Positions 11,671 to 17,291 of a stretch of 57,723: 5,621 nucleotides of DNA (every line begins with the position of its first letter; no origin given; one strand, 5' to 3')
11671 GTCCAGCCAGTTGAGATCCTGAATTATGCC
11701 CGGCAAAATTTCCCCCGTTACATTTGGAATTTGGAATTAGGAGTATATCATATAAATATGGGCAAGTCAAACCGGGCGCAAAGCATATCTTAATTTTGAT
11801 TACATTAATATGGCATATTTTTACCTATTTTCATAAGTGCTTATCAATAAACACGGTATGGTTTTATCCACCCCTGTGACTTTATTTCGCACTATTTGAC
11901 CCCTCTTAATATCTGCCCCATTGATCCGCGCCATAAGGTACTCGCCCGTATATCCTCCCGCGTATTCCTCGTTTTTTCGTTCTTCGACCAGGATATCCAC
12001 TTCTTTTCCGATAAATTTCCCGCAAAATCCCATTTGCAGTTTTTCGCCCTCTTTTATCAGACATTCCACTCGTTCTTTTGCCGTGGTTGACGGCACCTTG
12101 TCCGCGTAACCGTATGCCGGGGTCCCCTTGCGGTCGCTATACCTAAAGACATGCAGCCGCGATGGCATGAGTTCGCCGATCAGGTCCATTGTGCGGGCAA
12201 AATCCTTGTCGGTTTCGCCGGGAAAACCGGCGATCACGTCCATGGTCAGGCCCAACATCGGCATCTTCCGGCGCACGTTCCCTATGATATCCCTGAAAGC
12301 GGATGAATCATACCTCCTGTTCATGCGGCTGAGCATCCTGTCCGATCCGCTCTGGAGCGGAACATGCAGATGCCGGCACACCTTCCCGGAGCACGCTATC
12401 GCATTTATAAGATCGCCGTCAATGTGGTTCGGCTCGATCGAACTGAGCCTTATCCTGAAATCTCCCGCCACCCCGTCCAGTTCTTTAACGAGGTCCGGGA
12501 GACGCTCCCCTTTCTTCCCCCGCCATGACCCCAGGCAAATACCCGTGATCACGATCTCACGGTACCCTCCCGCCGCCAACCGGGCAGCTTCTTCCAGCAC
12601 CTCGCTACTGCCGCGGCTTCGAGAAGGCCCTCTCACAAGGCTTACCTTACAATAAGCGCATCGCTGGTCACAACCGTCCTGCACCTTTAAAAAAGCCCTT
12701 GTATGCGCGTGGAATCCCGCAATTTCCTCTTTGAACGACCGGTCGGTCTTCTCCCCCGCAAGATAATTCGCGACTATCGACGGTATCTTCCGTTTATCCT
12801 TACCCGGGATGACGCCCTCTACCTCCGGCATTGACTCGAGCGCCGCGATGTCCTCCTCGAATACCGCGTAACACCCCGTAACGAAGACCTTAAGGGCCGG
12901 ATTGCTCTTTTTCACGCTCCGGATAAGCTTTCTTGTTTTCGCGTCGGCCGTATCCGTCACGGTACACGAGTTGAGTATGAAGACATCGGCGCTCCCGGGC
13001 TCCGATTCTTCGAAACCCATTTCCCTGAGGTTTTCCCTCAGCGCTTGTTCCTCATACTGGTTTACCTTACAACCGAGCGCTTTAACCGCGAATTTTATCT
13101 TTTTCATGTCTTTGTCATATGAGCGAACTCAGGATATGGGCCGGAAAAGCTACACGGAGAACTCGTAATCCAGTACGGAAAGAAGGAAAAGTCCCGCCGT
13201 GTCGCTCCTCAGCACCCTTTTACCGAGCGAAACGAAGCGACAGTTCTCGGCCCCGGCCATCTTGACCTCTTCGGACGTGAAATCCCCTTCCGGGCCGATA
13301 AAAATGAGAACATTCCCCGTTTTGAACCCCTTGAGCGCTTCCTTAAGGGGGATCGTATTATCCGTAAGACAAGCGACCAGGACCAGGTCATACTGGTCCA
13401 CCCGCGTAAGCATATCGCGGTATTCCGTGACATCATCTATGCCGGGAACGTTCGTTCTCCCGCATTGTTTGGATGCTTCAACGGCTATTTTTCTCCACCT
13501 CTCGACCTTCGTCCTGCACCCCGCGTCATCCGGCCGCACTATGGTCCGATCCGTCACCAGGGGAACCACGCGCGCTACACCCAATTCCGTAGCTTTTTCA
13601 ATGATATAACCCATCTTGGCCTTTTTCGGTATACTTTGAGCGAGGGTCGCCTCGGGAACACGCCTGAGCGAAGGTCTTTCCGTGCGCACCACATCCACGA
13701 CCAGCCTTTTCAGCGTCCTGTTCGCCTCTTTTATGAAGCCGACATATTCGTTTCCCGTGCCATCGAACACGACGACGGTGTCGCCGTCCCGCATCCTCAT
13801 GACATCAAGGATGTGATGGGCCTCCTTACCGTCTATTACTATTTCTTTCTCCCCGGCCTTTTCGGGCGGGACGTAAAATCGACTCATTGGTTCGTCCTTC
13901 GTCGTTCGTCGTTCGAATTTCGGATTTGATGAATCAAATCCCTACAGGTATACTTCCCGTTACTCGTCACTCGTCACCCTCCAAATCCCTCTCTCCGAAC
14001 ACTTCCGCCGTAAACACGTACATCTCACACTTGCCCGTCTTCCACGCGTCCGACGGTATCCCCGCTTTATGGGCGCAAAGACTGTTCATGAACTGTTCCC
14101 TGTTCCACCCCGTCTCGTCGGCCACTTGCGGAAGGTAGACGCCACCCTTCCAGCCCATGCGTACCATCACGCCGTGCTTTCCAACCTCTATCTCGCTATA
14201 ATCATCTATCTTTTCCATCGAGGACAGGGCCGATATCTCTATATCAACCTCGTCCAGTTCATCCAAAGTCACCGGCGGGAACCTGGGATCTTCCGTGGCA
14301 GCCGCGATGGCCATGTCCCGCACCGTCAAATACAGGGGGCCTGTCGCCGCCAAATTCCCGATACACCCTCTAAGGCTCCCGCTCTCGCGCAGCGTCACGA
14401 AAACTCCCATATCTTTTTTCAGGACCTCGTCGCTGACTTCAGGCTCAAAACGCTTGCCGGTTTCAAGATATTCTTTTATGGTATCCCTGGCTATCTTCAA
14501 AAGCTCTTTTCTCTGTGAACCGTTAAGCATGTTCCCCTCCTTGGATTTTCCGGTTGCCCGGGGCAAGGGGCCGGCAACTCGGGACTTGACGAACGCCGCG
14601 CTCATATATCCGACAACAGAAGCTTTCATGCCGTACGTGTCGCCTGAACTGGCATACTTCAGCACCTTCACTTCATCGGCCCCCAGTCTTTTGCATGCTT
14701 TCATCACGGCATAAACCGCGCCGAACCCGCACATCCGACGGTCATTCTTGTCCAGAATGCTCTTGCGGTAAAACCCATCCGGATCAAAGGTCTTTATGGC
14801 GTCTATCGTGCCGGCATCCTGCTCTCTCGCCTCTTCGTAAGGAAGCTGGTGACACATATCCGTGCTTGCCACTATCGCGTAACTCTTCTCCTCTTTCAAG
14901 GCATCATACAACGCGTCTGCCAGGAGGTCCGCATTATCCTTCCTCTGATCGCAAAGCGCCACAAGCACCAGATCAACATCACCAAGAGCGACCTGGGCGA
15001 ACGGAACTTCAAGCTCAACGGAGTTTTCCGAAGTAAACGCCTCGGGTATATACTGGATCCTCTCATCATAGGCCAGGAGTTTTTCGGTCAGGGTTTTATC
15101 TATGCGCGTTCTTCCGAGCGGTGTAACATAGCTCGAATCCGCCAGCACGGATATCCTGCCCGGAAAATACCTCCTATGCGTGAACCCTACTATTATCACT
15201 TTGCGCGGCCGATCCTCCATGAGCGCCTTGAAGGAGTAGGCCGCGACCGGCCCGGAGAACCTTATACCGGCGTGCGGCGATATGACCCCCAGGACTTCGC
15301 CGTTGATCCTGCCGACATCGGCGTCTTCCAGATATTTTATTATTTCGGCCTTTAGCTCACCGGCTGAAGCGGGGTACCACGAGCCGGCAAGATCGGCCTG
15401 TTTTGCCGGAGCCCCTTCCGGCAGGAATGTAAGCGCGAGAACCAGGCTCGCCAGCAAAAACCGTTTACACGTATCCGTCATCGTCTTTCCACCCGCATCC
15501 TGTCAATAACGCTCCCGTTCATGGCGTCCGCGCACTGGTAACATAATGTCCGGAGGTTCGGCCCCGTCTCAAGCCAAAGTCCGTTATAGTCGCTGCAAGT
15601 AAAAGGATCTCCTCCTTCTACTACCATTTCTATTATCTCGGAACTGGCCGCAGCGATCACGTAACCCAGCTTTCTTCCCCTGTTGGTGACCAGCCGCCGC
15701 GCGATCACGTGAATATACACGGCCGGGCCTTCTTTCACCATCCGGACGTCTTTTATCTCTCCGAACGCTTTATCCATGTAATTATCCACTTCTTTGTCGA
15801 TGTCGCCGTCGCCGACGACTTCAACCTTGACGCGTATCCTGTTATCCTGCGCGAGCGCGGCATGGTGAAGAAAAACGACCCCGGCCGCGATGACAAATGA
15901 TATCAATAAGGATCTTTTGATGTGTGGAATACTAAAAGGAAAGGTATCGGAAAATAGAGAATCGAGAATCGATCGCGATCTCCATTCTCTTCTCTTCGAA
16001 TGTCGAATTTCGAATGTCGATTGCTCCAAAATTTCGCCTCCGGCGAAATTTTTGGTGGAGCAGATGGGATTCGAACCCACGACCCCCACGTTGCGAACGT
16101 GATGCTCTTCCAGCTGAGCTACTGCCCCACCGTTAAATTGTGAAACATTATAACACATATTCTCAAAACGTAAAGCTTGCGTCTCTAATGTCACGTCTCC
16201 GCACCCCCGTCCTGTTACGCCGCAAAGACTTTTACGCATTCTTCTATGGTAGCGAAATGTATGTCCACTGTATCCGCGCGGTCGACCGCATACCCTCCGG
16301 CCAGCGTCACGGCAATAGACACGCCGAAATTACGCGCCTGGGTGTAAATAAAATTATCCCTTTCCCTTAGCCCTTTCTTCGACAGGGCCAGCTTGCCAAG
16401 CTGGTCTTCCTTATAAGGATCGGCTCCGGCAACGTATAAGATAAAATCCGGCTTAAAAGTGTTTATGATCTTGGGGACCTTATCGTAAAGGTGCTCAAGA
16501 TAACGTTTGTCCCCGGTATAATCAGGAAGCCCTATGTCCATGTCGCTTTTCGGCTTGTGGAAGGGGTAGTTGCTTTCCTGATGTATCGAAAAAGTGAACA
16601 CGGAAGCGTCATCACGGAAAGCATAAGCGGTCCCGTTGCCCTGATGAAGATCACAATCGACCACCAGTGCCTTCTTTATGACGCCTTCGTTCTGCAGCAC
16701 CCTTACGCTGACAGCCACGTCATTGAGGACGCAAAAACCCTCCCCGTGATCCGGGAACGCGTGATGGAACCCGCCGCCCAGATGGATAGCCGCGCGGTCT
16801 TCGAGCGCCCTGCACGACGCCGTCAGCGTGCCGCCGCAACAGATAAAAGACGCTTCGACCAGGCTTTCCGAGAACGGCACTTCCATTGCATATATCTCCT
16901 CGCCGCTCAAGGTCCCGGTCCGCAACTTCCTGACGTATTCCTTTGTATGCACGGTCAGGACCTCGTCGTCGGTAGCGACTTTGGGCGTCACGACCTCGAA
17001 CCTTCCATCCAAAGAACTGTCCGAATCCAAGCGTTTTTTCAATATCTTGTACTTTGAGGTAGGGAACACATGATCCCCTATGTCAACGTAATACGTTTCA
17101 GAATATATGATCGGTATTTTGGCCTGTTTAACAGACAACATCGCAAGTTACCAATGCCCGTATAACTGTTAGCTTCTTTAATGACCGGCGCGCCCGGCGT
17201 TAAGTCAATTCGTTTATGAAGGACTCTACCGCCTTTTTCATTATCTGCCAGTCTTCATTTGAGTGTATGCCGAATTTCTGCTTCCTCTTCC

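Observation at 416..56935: Intergenic spacers are built from blocks of degenerate 7-nt repeats whose unit changes every few copies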

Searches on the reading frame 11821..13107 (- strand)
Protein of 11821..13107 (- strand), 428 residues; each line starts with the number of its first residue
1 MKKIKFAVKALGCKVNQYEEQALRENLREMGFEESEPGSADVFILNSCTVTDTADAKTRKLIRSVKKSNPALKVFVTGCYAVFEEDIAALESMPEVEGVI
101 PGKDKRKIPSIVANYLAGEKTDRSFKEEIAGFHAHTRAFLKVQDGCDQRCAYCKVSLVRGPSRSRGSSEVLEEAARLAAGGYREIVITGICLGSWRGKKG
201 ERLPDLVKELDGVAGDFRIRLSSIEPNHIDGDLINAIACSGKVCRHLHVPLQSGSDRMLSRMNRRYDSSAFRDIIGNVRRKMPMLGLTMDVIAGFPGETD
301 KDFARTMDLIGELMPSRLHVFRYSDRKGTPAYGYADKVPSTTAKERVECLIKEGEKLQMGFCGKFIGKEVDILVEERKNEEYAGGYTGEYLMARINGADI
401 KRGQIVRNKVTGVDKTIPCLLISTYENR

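Call 53: search_protein_families(library=pfam, proteins=[window:11821-13107:-], max_evalue=0.00001)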
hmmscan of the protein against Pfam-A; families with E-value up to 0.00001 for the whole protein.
window:11821-13107:- (428 aa): 2 families
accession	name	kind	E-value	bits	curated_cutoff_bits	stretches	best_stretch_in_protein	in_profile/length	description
PF00919.26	UPF0004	-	4.5e-21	75.1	27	1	5-86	1-84/98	Uncharacterized protein family UPF0004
PF04055.27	Radical_SAM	-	2.4e-19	70.6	29.5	1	141-310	2-166/166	Radical SAM superfamily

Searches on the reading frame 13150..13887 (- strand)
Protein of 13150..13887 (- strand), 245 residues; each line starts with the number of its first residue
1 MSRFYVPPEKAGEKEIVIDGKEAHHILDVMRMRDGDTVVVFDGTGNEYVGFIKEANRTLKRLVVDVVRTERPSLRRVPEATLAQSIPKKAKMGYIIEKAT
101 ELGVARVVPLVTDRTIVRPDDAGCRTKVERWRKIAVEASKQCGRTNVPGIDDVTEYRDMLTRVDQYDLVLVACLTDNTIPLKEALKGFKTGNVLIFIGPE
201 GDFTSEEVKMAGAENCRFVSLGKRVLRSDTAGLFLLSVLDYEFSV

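Call 53: search_protein_families(library=pfam, proteins=[window:13150-13887:-], max_evalue=0.00001)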
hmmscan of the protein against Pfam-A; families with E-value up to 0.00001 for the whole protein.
window:13150-13887:- (245 aa): 2 families
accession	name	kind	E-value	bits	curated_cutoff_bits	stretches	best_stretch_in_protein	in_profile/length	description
PF04452.19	Methyltrans_RNA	-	2.2e-45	154.7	23.9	1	79-239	6-164/165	RNA methyltransferase domain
PF20260.4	PUA_4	-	2.3e-13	50.5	23.9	1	18-58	1-41/48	RNA methyltransferase PUA domain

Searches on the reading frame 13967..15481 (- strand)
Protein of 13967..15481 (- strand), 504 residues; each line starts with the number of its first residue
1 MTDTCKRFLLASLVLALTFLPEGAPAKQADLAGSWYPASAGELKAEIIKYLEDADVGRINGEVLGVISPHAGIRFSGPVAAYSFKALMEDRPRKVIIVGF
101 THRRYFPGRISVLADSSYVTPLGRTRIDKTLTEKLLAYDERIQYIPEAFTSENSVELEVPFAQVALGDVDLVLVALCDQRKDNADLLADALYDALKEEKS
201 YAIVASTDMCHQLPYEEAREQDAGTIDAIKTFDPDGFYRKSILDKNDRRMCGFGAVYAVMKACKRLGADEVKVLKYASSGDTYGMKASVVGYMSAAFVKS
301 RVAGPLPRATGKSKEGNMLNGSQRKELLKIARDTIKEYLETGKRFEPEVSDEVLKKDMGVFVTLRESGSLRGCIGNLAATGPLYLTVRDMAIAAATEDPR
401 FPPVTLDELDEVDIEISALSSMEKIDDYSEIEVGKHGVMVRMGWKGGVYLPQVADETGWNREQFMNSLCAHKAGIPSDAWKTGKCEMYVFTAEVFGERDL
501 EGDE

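Call 53: search_protein_families(library=pfam, proteins=[window:13967-15481:-], max_evalue=0.00001)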
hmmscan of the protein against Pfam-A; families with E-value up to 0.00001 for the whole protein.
window:13967-15481:- (504 aa): 2 families
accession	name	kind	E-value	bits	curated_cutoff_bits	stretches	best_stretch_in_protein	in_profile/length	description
PF01871.22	AMMECR1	-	7.8e-57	191.9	25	1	328-495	1-168/168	AMMECR1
PF01875.22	Memo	-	1.7e-52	178.7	27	1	29-295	2-268/269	Memo-like protein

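Call 74: find_homologous_proteins(query=window:13967-15481:-, max_evalue=1e-80)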
Query window:13967-15481:- (504 aa): 1741 proteins with E <= 1e-80 among 8000 candidates; the best 120 are listed.
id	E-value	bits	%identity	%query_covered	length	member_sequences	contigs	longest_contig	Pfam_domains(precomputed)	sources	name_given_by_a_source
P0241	0.0e+0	1134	100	100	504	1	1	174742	PF01871.23,PF01875.23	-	-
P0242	0.0e+0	1010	88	100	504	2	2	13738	PF01871.23,PF01875.23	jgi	jgi:AmmeMemoRadiSam system protein B/AmmeMemoRadiSam system protein A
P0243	6.3e-233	792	72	94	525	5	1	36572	PF01871.23,PF01875.23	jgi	jgi:AmmeMemoRadiSam system protein B/AmmeMemoRadiSam system protein A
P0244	3.5e-227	773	70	97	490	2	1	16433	PF01871.23,PF01875.23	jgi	jgi:AmmeMemoRadiSam system protein B/AmmeMemoRadiSam system protein A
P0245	3.0e-221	753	67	98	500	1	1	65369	PF01871.23,PF01875.23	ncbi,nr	ncbi:MAG: AmmeMemoRadiSam system protein B [Candidatus Omnitrophica bacterium]|nr:AmmeMemoRadiSam sy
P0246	2.2e-211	721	64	98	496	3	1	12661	PF01871.23,PF01875.23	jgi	-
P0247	3.9e-211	720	64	98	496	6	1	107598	PF01871.23,PF01875.23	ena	-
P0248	3.1e-210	717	64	98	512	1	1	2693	PF01871.23,PF01875.23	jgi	jgi:AmmeMemoRadiSam system protein B/AmmeMemoRadiSam system protein A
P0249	3.7e-209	714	66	98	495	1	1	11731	PF01871.23,PF01875.23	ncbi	-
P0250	2.0e-207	708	64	98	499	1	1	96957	PF01871.23,PF01875.23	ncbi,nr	ncbi:MAG: AmmeMemoRadiSam system protein B [Candidatus Omnitrophota bacterium]|nr:AmmeMemoRadiSam sy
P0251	4.4e-207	707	64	98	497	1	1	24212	PF01871.23,PF01875.23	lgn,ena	-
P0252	1.5e-204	698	64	98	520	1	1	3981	PF01871.23,PF01875.23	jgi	-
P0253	3.3e-204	697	63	98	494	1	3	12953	PF01871.23,PF01875.23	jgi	-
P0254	4.1e-204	697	61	99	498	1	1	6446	PF01871.23,PF01875.23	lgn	-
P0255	1.1e-203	696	62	98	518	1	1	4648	PF01871.23,PF01875.23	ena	-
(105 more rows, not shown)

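Call 75: find_encoding_contigs(protein=P0242, flank=10000, max_places=3)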
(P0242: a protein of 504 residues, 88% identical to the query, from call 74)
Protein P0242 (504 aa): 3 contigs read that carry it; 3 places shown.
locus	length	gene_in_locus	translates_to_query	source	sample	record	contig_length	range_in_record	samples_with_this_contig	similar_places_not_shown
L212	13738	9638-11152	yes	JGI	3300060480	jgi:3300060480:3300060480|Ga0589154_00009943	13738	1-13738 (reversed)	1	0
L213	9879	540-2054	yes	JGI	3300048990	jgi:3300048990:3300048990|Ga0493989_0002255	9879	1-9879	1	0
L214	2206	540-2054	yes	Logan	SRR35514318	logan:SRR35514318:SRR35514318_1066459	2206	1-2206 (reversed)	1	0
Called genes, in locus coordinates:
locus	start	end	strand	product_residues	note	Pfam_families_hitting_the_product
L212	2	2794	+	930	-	?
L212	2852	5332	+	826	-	-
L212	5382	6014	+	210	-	PF01618:MotA_ExbB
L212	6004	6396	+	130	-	PF02472:ExbD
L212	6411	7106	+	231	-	-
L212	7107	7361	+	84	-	-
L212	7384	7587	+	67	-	PF10771:DUF2582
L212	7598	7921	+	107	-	-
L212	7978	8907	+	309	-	PF00850:Hist_deacetyl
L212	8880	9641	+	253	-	-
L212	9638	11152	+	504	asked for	PF01875:Memo, PF01871:AMMECR1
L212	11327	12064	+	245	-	PF20260:PUA_4, PF04452:Methyltrans_RNA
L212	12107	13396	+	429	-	PF00919:UPF0004, PF04055:Radical_SAM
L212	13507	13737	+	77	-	?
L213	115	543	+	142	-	-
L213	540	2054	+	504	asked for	PF01875:Memo, PF01871:AMMECR1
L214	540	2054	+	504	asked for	PF01875:Memo, PF01871:AMMECR1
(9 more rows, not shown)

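Call 76: find_encoding_contigs(protein=P0243, flank=10000, max_places=1)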
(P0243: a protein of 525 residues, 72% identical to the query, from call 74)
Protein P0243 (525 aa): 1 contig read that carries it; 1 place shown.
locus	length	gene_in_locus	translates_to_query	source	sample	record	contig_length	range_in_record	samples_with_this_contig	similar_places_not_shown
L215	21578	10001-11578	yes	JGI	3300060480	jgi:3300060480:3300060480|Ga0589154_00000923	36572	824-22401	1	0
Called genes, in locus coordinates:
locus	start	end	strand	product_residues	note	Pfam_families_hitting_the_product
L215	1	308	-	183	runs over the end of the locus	PF13443:HTH_26, PF13560:HTH_31 (weak), PF01381:HTH_3, PF07883:Cupin_2, PF05899:Cupin_3 (faint)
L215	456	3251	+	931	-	PF00005:ABC_tran (faint), PF02463:SMC_N (faint), PF03193:RsgA_GTPase (faint), PF13191:AAA_16 (faint), PF13304:AAA_21 (faint), PF13555:AAA_29 (faint), PF17760:UvrA_inter, PF17755:UvrA_DNA-bind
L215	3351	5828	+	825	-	-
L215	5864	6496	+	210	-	PF01618:MotA_ExbB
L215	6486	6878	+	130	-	PF02472:ExbD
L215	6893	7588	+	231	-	-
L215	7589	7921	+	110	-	-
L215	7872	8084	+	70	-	PF10771:DUF2582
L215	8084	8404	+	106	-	-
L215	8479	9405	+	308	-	PF00850:Hist_deacetyl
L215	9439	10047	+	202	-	-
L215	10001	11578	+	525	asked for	PF01875:Memo, PF01871:AMMECR1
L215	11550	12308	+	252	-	PF20260:PUA_4, PF04452:Methyltrans_RNA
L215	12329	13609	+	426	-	PF00919:UPF0004, PF04055:Radical_SAM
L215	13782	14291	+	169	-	PF02674:Colicin_V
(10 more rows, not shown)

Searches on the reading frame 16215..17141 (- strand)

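Call 53: search_protein_families(library=pfam, proteins=[window:16215-17141:-], max_evalue=0.00001)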
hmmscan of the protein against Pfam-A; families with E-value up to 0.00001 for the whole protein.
window:16215-17141:- (308 aa): 1 family
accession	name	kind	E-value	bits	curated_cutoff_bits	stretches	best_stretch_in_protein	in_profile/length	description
PF00850.24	Hist_deacetyl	-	6.7e-61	206.7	27.9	1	24-289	1-287/298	Histone deacetylase domain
